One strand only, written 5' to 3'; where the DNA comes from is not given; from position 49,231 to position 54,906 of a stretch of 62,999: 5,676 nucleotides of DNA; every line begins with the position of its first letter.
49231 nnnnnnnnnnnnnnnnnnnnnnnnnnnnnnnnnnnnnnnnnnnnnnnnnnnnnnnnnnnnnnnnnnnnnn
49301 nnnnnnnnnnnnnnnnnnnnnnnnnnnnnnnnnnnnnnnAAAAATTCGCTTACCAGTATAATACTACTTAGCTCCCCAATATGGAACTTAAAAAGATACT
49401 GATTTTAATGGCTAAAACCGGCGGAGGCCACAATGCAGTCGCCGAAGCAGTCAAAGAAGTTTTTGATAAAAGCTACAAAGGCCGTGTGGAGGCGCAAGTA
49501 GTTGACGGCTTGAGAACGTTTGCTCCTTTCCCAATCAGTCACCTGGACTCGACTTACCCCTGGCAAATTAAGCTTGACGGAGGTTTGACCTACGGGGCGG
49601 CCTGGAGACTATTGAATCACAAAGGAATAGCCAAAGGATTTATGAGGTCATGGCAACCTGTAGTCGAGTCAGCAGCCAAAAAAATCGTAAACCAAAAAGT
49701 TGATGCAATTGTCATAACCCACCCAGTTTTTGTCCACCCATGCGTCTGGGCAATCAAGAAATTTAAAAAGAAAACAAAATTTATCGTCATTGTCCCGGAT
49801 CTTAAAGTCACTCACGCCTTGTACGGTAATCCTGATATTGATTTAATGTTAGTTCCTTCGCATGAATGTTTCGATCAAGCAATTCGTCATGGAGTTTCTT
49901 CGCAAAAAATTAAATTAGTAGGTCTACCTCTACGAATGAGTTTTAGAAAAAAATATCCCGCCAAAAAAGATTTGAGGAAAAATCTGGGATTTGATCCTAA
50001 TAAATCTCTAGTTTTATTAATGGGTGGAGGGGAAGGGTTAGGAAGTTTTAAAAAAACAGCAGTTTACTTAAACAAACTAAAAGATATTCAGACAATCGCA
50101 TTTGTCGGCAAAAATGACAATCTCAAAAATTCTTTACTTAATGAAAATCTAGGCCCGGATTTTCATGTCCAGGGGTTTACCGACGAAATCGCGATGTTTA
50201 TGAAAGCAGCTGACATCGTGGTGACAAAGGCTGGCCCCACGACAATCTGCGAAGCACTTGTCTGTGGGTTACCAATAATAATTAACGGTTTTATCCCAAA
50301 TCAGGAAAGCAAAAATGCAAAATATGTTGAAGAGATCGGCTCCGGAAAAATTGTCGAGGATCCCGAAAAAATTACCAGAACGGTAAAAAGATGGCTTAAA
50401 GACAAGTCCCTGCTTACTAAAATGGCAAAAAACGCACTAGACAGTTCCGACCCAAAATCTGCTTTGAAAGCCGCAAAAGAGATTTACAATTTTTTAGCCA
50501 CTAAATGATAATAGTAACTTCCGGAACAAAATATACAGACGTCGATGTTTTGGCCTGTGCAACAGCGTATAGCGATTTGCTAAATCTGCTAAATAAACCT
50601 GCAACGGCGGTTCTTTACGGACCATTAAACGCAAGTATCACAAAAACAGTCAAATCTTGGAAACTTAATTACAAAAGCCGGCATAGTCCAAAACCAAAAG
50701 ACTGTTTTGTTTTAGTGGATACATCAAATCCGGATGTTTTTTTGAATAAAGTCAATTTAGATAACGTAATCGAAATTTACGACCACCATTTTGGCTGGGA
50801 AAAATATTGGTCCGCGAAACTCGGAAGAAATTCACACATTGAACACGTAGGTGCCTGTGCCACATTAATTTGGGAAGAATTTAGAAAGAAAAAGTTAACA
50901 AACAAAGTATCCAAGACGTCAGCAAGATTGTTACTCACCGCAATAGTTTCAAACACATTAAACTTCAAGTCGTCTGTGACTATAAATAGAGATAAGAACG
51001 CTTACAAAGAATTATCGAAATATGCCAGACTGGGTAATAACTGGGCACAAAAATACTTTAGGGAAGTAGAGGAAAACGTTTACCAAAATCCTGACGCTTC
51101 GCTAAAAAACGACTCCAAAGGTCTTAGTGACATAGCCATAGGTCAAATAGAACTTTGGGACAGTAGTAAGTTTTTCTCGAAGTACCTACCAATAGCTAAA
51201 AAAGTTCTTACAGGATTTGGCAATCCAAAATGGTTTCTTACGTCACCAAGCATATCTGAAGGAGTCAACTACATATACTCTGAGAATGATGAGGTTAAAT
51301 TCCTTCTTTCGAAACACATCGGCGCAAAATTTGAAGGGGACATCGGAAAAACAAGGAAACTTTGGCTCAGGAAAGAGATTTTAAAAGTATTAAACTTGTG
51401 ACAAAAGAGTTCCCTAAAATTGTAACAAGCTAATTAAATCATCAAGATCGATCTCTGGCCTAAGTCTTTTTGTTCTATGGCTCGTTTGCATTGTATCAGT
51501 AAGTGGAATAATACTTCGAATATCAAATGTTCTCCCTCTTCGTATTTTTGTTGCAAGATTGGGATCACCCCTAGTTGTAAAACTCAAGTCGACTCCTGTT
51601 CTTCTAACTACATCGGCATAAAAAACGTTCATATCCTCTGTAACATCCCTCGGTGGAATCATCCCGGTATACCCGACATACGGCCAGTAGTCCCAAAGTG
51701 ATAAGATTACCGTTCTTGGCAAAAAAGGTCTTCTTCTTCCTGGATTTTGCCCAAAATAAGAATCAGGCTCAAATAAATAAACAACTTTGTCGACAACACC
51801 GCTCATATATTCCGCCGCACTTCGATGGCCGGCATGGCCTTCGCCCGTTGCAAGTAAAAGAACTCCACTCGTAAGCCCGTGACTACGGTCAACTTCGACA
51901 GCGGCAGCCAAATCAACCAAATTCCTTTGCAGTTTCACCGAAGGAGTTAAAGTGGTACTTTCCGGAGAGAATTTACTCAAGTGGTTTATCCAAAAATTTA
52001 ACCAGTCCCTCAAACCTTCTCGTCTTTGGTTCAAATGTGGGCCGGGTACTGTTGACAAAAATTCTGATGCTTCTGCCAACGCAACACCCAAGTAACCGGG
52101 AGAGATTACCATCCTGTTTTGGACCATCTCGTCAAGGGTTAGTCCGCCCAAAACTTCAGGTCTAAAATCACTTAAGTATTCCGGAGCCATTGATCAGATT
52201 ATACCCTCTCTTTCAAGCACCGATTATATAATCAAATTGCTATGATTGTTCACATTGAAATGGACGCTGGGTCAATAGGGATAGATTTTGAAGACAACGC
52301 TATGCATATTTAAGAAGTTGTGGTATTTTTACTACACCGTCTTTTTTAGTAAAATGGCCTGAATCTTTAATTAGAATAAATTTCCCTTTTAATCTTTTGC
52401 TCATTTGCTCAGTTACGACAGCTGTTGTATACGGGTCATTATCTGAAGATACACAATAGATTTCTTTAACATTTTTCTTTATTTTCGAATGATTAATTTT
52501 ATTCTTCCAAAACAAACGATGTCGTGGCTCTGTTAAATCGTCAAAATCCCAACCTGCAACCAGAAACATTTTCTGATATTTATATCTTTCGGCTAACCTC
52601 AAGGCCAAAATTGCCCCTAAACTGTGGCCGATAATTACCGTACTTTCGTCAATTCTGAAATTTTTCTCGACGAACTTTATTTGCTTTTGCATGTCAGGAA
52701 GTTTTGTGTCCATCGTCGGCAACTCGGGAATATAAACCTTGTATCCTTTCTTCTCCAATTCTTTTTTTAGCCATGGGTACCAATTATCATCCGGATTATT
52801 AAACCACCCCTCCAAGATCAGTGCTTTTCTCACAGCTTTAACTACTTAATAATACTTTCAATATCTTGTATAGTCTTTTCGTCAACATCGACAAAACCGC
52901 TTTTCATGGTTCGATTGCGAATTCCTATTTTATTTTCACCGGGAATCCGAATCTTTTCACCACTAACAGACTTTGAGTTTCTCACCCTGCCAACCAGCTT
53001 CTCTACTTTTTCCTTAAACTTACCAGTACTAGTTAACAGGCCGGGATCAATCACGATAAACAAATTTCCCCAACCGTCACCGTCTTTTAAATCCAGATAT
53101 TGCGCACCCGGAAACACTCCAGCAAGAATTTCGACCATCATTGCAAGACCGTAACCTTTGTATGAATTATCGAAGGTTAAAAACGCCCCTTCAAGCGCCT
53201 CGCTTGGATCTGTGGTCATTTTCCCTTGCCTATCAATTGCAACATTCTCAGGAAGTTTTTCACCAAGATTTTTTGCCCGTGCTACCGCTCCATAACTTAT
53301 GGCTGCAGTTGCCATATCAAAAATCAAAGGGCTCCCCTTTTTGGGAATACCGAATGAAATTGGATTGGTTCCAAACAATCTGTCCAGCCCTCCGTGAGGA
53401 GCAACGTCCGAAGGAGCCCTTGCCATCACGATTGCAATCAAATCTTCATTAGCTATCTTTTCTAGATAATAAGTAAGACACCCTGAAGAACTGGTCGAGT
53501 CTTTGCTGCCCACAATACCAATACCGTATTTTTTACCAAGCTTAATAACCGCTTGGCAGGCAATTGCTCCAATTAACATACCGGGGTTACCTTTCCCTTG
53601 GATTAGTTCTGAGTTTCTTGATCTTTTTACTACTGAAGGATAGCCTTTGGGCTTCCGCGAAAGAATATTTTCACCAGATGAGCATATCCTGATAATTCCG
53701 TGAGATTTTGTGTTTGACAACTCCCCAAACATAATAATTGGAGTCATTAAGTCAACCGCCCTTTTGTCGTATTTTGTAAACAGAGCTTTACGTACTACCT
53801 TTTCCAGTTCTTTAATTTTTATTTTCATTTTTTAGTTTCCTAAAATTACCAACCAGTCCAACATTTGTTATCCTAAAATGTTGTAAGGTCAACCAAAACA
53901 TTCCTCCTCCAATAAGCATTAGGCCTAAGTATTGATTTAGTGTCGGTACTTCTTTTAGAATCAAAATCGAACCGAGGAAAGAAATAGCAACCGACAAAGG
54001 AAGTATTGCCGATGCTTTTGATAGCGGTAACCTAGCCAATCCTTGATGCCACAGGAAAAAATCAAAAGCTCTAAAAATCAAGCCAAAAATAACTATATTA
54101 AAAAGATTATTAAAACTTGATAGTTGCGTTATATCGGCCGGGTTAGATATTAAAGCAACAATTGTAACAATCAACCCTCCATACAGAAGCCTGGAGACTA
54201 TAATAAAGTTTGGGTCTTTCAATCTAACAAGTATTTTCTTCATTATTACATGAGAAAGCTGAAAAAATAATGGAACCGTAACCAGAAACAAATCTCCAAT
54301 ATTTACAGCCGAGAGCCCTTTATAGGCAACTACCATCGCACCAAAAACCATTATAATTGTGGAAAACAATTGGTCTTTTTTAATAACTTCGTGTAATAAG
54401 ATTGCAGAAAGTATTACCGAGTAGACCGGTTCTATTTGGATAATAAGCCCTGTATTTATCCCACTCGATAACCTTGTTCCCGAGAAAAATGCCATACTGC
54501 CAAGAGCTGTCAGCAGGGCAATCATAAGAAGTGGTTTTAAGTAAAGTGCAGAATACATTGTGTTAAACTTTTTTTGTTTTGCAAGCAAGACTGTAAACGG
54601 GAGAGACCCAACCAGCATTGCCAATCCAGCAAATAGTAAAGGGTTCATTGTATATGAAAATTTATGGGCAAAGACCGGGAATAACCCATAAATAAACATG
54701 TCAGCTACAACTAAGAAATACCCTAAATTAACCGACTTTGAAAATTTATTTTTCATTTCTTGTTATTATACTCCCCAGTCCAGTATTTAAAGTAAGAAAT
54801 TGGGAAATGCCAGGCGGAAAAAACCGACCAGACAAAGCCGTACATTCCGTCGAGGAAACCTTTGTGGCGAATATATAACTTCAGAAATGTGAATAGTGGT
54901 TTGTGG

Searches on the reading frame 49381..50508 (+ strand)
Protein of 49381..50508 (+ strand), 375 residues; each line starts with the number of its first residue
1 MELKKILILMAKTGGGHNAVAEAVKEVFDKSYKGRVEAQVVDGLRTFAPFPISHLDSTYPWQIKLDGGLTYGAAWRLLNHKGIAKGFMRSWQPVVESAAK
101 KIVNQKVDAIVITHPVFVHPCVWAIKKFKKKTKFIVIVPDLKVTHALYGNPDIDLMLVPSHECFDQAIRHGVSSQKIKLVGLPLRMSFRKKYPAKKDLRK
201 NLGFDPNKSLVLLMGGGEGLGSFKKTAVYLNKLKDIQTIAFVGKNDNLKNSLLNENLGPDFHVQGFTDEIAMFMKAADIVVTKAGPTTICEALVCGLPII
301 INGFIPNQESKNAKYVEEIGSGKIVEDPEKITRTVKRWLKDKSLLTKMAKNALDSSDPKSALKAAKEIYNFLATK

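Call 25: search_protein_families(library=pfam, proteins=[window:49381-50508:+], max_evalue=0.001)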
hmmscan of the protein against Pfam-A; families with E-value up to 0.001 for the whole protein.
window:49381-50508:+ (375 aa): 5 families
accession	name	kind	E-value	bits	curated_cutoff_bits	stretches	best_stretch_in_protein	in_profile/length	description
PF06925.17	MGDG_synth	-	1.1e-19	71.6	25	1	17-183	1-168/169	Monogalactosyldiacylglycerol (MGDG) synthase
PF04101.22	Glyco_tran_28_C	-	3.4e-16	60.1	22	1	230-353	21-155/166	Glycosyltransferase family 28 C-terminal domain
PF00534.26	Glycos_transf_1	-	2.3e-11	44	26.4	1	235-352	46-169/172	Glycosyl transferases group 1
PF13692.12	Glyco_trans_1_4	-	8.9e-07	29.7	27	1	238-341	35-142/142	Glycosyl transferases group 1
PF06258.17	Mito_fiss_Elm1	-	4.4e-05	23.2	27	0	97-225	44-162/304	Mitochondrial fission ELM1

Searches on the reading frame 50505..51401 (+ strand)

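Call 25: search_protein_families(library=pfam, proteins=[window:50505-51401:+], max_evalue=0.001)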
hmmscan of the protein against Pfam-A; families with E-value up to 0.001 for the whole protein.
window:50505-51401:+ (298 aa): 1 family
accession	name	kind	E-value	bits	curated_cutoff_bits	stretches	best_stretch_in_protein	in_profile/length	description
PF01368.27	DHH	-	2.7e-06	28.1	28.1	1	3-147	2-125/125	DHH family, N-terminal domain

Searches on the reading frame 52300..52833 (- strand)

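Call 25: search_protein_families(library=pfam, proteins=[window:52300-52833:-], max_evalue=0.001)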
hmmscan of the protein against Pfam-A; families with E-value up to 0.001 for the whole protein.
window:52300-52833:- (177 aa): 6 families
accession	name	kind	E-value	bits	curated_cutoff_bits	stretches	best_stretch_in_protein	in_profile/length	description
PF06821.19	Ser_hydrolase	-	1.8e-17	64.3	22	1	5-174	2-167/172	Serine hydrolase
PF00561.26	Abhydrolase_1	-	2.6e-10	40.8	25.8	1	5-85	4-91/245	alpha/beta hydrolase fold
PF12697.13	Abhydrolase_6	-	1.3e-06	29.6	26.3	1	18-98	14-98/217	Alpha/beta hydrolase family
PF12695.13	Abhydrolase_5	-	4.7e-06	26.9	27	1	18-101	14-97/164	Alpha/beta hydrolase family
PF12146.15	Hydrolase_4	-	0.00029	20.7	27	1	39-93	53-108/239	Serine aminopeptidase, S33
PF00756.26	Esterase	-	0.00032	21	22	1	53-90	104-140/251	Putative esterase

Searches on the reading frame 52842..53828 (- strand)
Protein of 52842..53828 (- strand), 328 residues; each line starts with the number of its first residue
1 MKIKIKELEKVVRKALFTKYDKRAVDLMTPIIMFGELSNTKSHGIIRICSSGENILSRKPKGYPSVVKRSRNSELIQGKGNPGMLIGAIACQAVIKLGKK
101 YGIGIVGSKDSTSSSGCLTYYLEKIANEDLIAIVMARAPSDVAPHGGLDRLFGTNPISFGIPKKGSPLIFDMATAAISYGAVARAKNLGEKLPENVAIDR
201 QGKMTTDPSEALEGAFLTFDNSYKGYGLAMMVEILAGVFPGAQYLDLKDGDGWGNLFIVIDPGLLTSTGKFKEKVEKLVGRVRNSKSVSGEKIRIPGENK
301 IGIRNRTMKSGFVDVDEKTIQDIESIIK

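Call 25: search_protein_families(library=pfam, proteins=[window:52842-53828:-], max_evalue=0.001)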
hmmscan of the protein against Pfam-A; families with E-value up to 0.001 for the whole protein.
window:52842-53828:- (328 aa): 1 family
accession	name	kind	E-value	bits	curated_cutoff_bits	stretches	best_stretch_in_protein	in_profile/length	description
PF02615.19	Ldh_2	-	2.7e-78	263.9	38.8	1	4-323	2-332/333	Malate/L-lactate dehydrogenase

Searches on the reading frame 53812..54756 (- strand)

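Call 25: search_protein_families(library=pfam, proteins=[window:53812-54756:-], max_evalue=0.001)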
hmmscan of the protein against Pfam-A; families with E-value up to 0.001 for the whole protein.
window:53812-54756:- (314 aa): 2 families
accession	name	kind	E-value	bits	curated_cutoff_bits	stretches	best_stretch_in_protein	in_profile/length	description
PF00892.27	EamA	-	8.1e-31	107.5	28.2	2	11-144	2-134/135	EamA-like transporter family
PF03151.22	TPT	-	4.7e-09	36.5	30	1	34-207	26-195/291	Triose-phosphate Transporter family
